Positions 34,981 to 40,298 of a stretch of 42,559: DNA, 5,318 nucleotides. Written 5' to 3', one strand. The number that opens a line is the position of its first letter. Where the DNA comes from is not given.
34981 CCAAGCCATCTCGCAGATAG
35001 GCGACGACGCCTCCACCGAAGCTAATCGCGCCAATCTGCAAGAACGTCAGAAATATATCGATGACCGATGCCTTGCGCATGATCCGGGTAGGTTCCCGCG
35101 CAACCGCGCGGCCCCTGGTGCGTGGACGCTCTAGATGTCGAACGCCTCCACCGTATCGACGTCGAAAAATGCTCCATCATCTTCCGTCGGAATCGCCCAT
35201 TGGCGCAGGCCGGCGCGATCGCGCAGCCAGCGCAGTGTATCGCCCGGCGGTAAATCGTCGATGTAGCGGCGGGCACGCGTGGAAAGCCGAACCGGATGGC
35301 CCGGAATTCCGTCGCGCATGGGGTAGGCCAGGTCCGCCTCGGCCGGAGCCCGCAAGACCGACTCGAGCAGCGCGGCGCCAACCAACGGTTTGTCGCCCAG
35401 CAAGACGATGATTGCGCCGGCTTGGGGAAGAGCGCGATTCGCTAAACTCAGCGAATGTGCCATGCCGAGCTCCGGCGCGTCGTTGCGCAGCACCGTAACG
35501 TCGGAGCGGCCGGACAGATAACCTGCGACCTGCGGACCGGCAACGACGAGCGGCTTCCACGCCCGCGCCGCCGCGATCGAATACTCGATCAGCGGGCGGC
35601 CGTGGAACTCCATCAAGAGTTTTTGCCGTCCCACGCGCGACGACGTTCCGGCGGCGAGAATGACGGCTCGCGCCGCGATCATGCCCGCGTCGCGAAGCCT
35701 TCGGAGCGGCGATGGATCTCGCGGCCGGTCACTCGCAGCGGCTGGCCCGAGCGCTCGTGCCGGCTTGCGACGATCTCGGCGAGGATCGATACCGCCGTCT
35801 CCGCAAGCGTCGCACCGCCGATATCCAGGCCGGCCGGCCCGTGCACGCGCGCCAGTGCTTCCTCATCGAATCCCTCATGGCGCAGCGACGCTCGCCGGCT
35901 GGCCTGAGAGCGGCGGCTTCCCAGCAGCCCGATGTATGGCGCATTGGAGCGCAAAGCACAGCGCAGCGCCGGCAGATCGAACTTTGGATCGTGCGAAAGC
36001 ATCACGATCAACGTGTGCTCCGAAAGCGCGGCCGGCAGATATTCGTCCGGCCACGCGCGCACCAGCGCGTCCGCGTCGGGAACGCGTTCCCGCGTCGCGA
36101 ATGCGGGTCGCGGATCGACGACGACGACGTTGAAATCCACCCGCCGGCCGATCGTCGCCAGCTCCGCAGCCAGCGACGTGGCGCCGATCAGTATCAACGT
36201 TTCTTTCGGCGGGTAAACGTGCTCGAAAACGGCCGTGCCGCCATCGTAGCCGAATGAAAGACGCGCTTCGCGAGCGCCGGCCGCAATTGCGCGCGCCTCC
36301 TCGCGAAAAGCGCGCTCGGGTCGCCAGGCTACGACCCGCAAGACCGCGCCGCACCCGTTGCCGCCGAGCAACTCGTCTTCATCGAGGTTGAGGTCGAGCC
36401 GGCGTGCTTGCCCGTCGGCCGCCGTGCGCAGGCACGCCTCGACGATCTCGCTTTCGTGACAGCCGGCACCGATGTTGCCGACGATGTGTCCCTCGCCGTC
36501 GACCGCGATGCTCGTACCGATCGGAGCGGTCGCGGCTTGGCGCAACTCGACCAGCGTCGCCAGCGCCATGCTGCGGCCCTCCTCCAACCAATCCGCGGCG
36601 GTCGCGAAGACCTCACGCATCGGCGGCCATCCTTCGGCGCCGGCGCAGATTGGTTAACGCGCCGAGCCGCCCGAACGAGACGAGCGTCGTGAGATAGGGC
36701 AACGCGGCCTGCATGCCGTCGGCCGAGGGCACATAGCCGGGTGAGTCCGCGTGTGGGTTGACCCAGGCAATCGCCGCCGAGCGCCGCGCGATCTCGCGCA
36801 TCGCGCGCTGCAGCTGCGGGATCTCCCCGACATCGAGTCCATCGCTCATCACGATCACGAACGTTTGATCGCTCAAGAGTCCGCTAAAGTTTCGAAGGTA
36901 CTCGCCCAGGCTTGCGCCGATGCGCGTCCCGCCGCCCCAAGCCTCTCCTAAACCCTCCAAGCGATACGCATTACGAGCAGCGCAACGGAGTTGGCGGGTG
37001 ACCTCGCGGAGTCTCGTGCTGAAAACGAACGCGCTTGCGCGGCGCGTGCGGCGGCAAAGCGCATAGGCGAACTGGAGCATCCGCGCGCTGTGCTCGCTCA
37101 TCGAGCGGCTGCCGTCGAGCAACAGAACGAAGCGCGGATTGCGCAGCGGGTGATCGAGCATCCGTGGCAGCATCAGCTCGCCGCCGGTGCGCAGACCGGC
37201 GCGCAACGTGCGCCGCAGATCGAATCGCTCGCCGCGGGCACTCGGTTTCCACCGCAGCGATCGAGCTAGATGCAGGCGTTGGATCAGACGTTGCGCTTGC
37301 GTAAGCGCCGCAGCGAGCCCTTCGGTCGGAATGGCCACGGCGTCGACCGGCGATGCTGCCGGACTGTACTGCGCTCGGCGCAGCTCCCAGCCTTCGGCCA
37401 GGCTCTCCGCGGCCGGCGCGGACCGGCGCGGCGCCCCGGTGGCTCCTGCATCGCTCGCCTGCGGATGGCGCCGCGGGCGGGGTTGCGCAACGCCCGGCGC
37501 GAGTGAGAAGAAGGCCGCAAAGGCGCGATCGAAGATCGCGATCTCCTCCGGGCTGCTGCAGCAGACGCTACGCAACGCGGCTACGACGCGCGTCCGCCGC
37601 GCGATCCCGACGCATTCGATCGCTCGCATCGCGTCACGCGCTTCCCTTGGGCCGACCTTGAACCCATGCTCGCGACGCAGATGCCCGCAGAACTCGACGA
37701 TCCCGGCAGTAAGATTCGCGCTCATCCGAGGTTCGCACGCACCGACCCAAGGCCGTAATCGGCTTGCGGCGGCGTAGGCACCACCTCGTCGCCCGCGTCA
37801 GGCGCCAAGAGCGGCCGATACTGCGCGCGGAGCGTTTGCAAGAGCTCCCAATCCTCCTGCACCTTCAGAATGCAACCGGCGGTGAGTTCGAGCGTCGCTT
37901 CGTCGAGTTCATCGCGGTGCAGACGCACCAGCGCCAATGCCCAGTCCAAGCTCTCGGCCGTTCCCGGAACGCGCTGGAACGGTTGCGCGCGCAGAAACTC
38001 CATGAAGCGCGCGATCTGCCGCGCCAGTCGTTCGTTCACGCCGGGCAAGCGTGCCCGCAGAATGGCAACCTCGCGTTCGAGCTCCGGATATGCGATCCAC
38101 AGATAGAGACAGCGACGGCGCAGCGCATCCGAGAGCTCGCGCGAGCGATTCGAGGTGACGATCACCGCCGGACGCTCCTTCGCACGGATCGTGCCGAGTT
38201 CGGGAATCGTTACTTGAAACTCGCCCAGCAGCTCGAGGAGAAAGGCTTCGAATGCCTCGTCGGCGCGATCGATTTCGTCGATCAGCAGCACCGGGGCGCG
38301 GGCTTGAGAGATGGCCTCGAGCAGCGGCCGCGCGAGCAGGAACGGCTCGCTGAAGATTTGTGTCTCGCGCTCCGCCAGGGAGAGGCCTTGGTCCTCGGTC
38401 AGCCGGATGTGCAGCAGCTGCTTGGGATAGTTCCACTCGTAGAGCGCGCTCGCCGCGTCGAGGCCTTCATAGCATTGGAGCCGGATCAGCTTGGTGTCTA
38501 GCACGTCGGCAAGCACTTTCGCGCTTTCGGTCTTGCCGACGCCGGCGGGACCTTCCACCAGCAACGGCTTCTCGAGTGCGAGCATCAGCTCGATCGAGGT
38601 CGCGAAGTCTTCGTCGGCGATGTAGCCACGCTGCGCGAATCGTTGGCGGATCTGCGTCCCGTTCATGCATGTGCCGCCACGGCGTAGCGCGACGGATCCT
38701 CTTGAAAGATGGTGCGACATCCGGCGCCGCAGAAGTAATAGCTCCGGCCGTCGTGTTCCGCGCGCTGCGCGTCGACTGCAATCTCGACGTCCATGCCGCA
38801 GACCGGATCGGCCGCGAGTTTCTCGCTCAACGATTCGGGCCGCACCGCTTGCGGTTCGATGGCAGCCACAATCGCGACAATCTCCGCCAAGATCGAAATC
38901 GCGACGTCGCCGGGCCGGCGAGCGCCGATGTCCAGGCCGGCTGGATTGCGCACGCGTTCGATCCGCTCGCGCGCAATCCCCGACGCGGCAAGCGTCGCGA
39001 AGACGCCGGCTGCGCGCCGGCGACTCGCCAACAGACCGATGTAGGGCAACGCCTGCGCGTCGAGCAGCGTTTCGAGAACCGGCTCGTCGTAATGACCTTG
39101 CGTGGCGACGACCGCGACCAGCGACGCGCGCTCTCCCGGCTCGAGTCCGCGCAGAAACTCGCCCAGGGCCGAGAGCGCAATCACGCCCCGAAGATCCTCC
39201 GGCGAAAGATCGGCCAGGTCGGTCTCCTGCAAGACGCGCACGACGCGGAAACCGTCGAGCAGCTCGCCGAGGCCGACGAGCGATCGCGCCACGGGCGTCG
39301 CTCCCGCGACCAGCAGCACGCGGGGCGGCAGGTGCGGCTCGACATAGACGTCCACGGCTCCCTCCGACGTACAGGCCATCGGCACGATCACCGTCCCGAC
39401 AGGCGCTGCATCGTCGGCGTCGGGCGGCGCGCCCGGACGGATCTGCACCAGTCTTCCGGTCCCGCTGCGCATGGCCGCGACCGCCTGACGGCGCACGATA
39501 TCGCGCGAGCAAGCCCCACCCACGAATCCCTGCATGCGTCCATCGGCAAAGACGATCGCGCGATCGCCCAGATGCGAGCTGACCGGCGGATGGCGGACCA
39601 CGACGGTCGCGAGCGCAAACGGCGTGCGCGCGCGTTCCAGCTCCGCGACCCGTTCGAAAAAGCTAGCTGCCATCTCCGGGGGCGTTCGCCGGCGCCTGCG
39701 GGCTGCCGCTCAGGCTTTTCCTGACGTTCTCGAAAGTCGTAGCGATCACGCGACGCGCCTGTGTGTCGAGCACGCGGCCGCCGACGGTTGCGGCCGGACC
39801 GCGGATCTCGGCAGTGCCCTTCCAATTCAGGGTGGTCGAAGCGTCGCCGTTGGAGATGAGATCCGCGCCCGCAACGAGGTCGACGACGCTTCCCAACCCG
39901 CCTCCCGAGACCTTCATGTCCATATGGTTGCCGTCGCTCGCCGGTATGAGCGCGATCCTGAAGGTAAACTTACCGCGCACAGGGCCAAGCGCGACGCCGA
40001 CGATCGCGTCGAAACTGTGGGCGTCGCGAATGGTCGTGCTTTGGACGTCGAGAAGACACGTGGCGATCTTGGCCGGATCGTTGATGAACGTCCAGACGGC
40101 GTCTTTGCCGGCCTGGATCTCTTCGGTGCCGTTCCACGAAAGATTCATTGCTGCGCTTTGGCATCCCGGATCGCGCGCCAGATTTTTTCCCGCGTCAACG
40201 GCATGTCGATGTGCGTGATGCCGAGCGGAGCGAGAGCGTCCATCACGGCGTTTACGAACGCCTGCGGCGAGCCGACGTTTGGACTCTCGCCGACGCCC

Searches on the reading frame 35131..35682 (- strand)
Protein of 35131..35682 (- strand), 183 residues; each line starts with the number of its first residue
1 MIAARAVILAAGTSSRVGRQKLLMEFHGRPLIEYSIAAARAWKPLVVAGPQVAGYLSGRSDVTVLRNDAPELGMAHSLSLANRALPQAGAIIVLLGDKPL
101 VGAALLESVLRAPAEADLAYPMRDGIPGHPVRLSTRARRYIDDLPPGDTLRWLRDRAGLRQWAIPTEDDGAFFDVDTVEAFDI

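Call 54: search_protein_families(library=pfam, proteins=[window:35131-35682:-], max_evalue=0.001)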
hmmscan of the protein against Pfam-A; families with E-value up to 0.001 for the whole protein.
window:35131-35682:- (183 aa): 1 family
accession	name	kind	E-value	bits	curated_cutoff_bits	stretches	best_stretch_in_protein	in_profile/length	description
PF12804.13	NTP_transf_3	-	1.2e-28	100.7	27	1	6-146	1-146/160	MobA-like NTP transferase domain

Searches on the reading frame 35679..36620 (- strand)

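Call 54: search_protein_families(library=pfam, proteins=[window:35679-36620:-], max_evalue=0.001)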
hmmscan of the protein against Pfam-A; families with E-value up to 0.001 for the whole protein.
window:35679-36620:- (313 aa): 2 families
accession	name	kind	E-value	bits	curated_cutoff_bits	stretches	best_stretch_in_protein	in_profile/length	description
PF13478.12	XdhC_C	-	3.8e-40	137.7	29.7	1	142-283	1-125/125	XdhC Rossmann domain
PF02625.21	XdhC_CoxI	-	6.2e-13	48.9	24.3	1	11-76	1-66/68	XdhC and CoxI family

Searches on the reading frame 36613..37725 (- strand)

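Call 55: search_protein_families(library=pfam, proteins=[window:36613-37725:-], max_evalue=0.001)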
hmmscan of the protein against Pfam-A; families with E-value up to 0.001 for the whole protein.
window:36613-37725:- (370 aa): 2 families
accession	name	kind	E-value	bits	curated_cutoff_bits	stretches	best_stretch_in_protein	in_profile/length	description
PF05762.20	VWA_CoxE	-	5.3e-44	150.7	26.4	1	151-347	12-212/222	VWA domain containing CoxE-like protein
PF13519.12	VWA_2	-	0.00056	20.9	27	0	200-296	2-106/107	von Willebrand factor type A domain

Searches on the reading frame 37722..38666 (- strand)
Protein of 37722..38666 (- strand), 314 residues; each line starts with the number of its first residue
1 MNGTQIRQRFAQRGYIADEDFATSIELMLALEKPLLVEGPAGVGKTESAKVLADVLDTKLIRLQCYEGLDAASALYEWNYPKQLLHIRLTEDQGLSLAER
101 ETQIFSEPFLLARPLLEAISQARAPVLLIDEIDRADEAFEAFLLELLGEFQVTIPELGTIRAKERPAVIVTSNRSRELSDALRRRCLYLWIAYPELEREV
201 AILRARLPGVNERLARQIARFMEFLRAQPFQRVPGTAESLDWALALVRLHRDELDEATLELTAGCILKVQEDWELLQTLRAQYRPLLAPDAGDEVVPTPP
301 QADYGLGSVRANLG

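Call 55: search_protein_families(library=pfam, proteins=[window:37722-38666:-], max_evalue=0.001)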
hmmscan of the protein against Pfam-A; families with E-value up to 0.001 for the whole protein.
window:37722-38666:- (314 aa): 7 families
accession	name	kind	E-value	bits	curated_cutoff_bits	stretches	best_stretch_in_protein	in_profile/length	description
PF07728.20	AAA_5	-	6.9e-11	42.8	22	1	35-186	2-139/139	AAA domain (dynein-related subfamily)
PF00004.35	AAA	-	2.9e-10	41.2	21.2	1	36-186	2-123/131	ATPase family associated with various cellular activities (AAA)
PF07726.17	AAA_3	-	1e-07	32.3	27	0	125-173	64-111/131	ATPase family associated with various cellular activities (AAA)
PF07724.20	AAA_2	-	8.8e-07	29.5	27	1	35-175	6-126/166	AAA domain (Cdc48 subfamily)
PF13401.12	AAA_22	-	1.3e-05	25.9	27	1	34-148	7-109/130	AAA domain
PF13191.12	AAA_16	-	3e-05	25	32.6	1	35-149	27-158/167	AAA ATPase domain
PF12774.13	AAA_6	-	0.00029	20.4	25.2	1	37-73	37-73/327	Hydrolytic ATP binding site of dynein motor region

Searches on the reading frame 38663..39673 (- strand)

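Call 55: search_protein_families(library=pfam, proteins=[window:38663-39673:-], max_evalue=0.001)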
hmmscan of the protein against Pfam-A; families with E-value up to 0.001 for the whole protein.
window:38663-39673:- (336 aa): 3 families
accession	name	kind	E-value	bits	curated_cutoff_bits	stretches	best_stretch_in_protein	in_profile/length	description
PF13478.12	XdhC_C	-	1.5e-25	90.5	29.7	1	120-265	1-125/125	XdhC Rossmann domain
PF02625.21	XdhC_CoxI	-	2.7e-14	53.3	24.3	1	14-77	3-66/68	XdhC and CoxI family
PF04945.19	YHS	-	3.5e-10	40.1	30.3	1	288-332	2-45/47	YHS domain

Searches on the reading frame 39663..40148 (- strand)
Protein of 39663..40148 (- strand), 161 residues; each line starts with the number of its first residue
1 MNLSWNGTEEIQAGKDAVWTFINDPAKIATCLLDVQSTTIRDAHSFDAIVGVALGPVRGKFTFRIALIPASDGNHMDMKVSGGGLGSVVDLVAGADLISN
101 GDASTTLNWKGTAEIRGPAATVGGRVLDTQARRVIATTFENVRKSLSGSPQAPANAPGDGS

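Call 55: search_protein_families(library=pfam, proteins=[window:39663-40148:-], max_evalue=0.001)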
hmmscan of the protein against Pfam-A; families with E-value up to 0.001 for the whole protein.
window:39663-40148:- (161 aa): 2 families
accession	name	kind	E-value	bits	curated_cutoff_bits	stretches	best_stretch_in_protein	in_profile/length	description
PF06240.19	COXG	-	1.3e-27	96.7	22.2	1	7-146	1-139/140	Carbon monoxide dehydrogenase subunit G (CoxG)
PF10604.15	Polyketide_cyc2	-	7.9e-05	23.4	27.4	1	8-145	7-140/142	Polyketide cyclase / dehydrase and lipid transport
